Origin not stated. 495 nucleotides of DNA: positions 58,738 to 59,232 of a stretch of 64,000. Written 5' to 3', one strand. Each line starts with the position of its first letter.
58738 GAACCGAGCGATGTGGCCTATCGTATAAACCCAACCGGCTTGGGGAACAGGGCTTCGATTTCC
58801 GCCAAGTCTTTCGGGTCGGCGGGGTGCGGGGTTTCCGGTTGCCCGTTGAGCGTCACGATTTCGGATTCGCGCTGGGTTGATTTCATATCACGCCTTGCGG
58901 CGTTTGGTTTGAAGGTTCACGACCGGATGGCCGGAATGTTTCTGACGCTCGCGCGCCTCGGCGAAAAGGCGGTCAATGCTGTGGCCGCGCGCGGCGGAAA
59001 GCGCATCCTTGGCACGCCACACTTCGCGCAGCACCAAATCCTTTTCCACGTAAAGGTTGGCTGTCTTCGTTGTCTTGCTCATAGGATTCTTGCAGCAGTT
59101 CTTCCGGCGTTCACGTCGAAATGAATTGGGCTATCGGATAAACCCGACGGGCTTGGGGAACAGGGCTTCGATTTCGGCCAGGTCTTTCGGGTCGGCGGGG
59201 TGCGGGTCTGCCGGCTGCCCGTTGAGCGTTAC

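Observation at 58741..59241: Free-standing 43-codon ORF is a paralogue of the FecR-protein C-terminal tail, and the two copies differ almost only by synonymous changes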

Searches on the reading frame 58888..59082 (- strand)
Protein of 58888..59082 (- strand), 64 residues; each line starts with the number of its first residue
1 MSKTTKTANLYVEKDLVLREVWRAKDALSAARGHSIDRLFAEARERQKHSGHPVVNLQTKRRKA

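Call 5: search_protein_families(library=pfam, proteins=[window:58888-59082:-], max_evalue=0.1)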
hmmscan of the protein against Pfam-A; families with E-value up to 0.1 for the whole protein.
window:58888-59082:- (64 aa): 0 families

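Call 6: search_protein_families(library=ncbifam, proteins=[window:58888-59082:-], max_evalue=0.1)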
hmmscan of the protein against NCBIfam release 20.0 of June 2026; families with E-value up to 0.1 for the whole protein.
window:58888-59082:- (64 aa): 0 families

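Call 24: find_homologous_proteins(query=window:58888-59082:-, max_evalue=0.01)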
Query window:58888-59082:- (64 aa): 364 proteins with E <= 0.01 among 364 candidates; the best 120 are listed.
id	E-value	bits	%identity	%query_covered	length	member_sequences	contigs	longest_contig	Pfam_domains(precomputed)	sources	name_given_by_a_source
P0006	9.9e-34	131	100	100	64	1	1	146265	-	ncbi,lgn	-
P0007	5.1e-28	113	84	100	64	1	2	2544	-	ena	-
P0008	2.8e-26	108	81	100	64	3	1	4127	-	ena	-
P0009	1.3e-25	105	80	100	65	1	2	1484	-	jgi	jgi:hypothetical protein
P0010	1.6e-25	105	81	98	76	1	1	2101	-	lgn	-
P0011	1.4e-24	102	80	100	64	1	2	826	-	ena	-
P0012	1.8e-24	102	80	100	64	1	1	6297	-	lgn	-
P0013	2.2e-24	102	78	100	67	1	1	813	-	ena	-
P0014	3.2e-24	101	77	100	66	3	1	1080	-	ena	-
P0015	4.9e-24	101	79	98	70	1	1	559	-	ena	-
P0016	5.5e-24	100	78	100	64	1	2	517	-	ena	-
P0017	7.1e-24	100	78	100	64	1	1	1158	-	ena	-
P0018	1.2e-23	99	79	98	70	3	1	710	-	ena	-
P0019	1.4e-23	99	91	83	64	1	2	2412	-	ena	-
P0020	1.6e-23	99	76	98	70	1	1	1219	-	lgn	-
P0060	2.7e-21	92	73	100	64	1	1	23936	-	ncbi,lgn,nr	ncbi:MAG: hypothetical protein HY043_06210 [Verrucomicrobia bacterium]|nr:hypothetical protein [Verr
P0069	5.6e-21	91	88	81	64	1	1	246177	-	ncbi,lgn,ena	-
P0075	7.3e-21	91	70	100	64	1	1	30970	-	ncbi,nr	ncbi:MAG: hypothetical protein HY735_31130 [Verrucomicrobia bacterium]|nr:hypothetical protein [Verr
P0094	1.4e-20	90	70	100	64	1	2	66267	-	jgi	jgi:hypothetical protein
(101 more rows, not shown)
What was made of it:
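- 58888..59082 (-): 64-aa gene, a member of a large and highly conserved Verrucomicrobiota small-protein family. Elsewhere it follows a PIN-like gene with overlapping stop and start. 364 clusters at 70-90% identity (call 24).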

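Call 25: find_encoding_contigs(protein=P0069, flank=4000, max_places=2)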
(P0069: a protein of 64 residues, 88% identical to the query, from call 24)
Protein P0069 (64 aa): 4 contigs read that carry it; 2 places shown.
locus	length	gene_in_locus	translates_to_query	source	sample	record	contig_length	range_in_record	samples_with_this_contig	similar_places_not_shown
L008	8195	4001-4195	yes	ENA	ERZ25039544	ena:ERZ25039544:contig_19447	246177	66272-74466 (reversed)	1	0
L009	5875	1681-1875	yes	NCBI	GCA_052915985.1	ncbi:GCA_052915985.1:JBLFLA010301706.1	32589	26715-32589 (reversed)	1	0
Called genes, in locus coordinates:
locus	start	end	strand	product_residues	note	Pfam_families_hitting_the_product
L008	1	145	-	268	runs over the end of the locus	PF00227:Proteasome (faint)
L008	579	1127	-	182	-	-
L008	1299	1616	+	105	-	-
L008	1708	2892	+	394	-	-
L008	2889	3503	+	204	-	PF01964:ThiC_Rad_SAM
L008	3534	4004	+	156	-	-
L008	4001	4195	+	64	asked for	-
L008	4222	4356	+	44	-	-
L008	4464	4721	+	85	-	-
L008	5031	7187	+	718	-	PF01642:MM_CoA_mutase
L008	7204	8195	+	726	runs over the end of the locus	PF01642:MM_CoA_mutase, PF02310:B12-binding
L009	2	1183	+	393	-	?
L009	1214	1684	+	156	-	-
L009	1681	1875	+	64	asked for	-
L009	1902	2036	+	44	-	-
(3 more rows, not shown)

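Call 26: find_encoding_contigs(protein=P0094, flank=4000, max_places=2)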
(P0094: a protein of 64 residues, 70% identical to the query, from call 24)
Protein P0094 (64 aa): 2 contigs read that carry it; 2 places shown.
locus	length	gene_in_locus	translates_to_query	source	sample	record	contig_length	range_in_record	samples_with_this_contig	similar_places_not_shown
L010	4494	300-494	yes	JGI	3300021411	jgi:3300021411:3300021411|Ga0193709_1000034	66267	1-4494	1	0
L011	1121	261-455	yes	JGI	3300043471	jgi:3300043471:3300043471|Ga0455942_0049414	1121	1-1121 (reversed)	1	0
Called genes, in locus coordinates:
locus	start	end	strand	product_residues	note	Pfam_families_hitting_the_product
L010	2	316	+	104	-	?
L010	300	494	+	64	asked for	-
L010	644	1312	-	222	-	PF00072:Response_reg, PF08281:Sigma70_r4_2 (faint), PF00196:GerE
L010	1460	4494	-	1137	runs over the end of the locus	PF00989:PAS, PF08448:PAS_4 (weak), PF13188:PAS_8 (faint), PF13426:PAS_9, PF07730:HisKA_3, PF02518:HATPase_c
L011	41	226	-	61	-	-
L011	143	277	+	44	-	-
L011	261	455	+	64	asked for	-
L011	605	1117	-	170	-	PF00072:Response_reg, PF00196:GerE, PF08281:Sigma70_r4_2 (weak)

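Call 27: find_encoding_contigs(protein=P0075, flank=4000, max_places=2)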
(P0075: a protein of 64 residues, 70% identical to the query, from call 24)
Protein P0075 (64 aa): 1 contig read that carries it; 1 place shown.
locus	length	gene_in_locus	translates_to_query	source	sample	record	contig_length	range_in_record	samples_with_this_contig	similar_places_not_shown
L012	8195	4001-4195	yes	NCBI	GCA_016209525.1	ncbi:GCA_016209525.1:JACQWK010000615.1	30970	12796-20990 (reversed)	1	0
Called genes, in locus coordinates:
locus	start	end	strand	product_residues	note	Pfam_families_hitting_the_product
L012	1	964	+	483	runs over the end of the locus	PF02321:OEP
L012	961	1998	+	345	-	PF25919:BSH_CusB (faint), PF00364:Biotin_lipoyl (faint), PF25973:BSH_CzcB (weak), PF25984:BSH_YknX (faint), PF25954:Beta-barrel_RND_2, PF25989:YknX_C (weak)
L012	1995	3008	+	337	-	PF25967:RND-MFP_C (faint)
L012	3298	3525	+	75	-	-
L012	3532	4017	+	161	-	-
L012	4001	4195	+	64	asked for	-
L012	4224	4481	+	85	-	-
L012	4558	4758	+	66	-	PF02604:PhdYeFM_antitox (weak), PF18506:RelB-like (weak)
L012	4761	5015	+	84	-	PF05016:ParE_toxin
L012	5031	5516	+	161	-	-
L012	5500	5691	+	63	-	-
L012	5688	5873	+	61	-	-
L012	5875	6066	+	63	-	-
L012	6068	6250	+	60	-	-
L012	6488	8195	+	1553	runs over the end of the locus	PF13245:AAA_19 (faint), PF13086:AAA_11 (weak), PF13087:AAA_12, PF18741:MTES_1575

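Call 28: find_encoding_contigs(protein=P0060, flank=4000, max_places=2)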
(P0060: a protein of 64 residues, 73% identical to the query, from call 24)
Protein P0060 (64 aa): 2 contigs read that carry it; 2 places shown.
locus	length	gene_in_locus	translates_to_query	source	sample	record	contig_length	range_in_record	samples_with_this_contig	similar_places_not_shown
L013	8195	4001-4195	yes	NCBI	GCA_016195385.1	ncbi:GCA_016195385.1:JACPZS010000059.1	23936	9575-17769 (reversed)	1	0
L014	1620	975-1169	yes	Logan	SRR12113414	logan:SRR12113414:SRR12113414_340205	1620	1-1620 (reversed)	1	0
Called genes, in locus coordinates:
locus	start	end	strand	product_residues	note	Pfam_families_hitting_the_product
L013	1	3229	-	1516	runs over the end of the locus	PF00857:Isochorismatase (faint), PF06283:ThuA, PF23500:DUF7133, PF13646:HEAT_2 (faint), PF00034:Cytochrom_C (faint)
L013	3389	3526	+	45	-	-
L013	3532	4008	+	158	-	-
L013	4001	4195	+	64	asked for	-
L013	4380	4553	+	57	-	-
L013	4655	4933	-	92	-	-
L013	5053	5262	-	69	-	-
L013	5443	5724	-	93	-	-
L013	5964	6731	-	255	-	PF13365:Trypsin_2 (weak)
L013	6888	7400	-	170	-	-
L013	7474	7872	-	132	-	PF08818:DUF1801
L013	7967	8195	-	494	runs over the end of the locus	PF07394:DUF1501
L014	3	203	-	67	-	?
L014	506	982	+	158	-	-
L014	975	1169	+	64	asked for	-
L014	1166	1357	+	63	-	-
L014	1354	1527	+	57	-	-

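Call 34: search_protein_families(library=pfam, proteins=[L013:3532-4008:+, L012:3298-3525:+, L012:4001-4195:+, L012:4224-4481:+], max_evalue=0.1)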
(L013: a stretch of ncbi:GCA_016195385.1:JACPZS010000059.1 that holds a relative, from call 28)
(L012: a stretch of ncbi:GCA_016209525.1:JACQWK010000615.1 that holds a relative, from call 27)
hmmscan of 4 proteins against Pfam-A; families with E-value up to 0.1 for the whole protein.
L013:3532-4008:+ (158 aa): 1 family
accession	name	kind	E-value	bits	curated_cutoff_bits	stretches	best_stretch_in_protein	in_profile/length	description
PF01850.27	PIN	-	0.039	15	23.6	1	4-117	2-109/120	PIN domain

L012:3298-3525:+ (75 aa): 1 family
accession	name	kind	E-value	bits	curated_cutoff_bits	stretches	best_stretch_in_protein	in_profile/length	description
PF03633.20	Glyco_hydro_65C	-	0.077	13.2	22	0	30-53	2-24/62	Glycosyl hydrolase family 65, C-terminal domain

L012:4001-4195:+ (64 aa): 0 families

L012:4224-4481:+ (85 aa): 0 families

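Call 41: find_encoding_contigs(protein=P0007, flank=4000, max_places=4)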
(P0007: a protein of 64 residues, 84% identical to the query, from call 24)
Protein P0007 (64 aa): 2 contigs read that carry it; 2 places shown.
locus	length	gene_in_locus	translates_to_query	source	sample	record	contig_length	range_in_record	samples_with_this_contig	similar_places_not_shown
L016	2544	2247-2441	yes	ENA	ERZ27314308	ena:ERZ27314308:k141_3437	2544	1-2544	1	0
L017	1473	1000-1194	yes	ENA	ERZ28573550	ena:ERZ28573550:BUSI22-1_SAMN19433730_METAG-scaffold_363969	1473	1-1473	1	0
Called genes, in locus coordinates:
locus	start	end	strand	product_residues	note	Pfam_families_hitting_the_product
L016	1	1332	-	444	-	?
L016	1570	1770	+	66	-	PF02604:PhdYeFM_antitox (weak), PF18506:RelB-like (weak)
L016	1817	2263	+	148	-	-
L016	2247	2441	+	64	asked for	-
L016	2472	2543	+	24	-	?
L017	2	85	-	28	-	?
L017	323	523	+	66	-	PF02604:PhdYeFM_antitox (weak), PF18506:RelB-like (weak)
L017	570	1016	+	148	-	-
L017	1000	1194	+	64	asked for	-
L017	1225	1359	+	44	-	-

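Call 42: find_encoding_contigs(protein=P0008, flank=4000, max_places=4)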
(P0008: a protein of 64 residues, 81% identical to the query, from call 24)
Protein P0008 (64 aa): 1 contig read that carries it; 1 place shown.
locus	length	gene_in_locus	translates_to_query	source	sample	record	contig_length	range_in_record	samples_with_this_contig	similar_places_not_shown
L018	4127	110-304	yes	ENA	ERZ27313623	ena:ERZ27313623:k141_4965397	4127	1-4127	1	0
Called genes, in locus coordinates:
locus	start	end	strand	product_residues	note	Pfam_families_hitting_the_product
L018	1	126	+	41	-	?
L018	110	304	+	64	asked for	-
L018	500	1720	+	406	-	PF02384:N6_Mtase, PF01170:UPF0020 (weak)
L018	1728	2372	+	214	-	-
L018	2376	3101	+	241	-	-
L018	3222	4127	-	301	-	?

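Call 53: search_protein_families(library=pfam, proteins=[L016:1570-1770:+, L017:570-1016:+, L017:1225-1359:+, L012:4558-4758:+], max_evalue=0.1)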
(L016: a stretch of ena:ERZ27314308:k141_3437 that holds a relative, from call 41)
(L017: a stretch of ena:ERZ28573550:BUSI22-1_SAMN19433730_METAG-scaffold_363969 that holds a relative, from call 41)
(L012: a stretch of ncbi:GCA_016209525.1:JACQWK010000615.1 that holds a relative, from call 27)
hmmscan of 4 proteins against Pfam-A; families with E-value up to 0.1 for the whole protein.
L016:1570-1770:+ (66 aa): 3 families
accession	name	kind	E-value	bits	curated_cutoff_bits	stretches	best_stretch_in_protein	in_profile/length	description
PF02604.26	PhdYeFM_antitox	-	3.1e-06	27.3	29.8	1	10-38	28-55/74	Antitoxin Phd_YefM, type II toxin-antitoxin system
PF18506.7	RelB-like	-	1e-05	25.7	27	1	10-36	7-33/62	RelB Antitoxin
PF24721.1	HAB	-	0.063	14.1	27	1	16-57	35-75/81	Half a barrel family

L017:570-1016:+ (148 aa): 0 families

L017:1225-1359:+ (44 aa): 1 family
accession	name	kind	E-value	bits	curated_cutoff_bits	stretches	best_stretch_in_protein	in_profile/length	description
PF22798.2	DUF5817_CT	-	0.088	13.1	29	0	5-21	16-32/54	DUF5817, C-terminal domain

L012:4558-4758:+ (66 aa): 2 families
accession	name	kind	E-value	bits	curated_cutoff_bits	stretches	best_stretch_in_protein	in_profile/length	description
PF02604.26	PhdYeFM_antitox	-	2.7e-06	27.5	29.8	1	6-37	24-54/74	Antitoxin Phd_YefM, type II toxin-antitoxin system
PF18506.7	RelB-like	-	9.8e-06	25.7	27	1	10-36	7-33/62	RelB Antitoxin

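Call 68: search_solved_structures(query=window:58891-59082:-, max_evalue=1)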
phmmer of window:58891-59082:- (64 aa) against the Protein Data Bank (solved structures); distinct sequences matched with E-value up to 1: 3.
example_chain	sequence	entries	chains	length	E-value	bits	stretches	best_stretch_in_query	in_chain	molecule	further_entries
2gdt_A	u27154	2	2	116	0.14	16.2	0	21-57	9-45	Leader protein; p65 homolog; NSP1 (EC 3.4.22.-)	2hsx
7opl_E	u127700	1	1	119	0.14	16.1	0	21-57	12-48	Non-structural protein 1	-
2kck_A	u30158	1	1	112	0.57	14.3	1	14-52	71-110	TPR repeat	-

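Call 69: search_solved_structures(query=L013:3532-4005:+, max_evalue=1)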
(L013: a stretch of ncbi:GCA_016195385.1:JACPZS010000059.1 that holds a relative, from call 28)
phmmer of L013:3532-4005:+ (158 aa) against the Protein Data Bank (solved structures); distinct sequences matched with E-value up to 1: 0.

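Call 70: search_protein_families(library=padloc, proteins=[window:58891-59082:-, L013:3532-4005:+, L016:1570-1767:+], max_evalue=0.01)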
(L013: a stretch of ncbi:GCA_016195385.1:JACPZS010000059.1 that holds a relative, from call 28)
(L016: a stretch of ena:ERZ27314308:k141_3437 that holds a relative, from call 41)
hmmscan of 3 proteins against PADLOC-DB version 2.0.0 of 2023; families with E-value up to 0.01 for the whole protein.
window:58891-59082:- (64 aa): 0 families

L013:3532-4005:+ (158 aa): 0 families

L016:1570-1767:+ (66 aa): 0 families
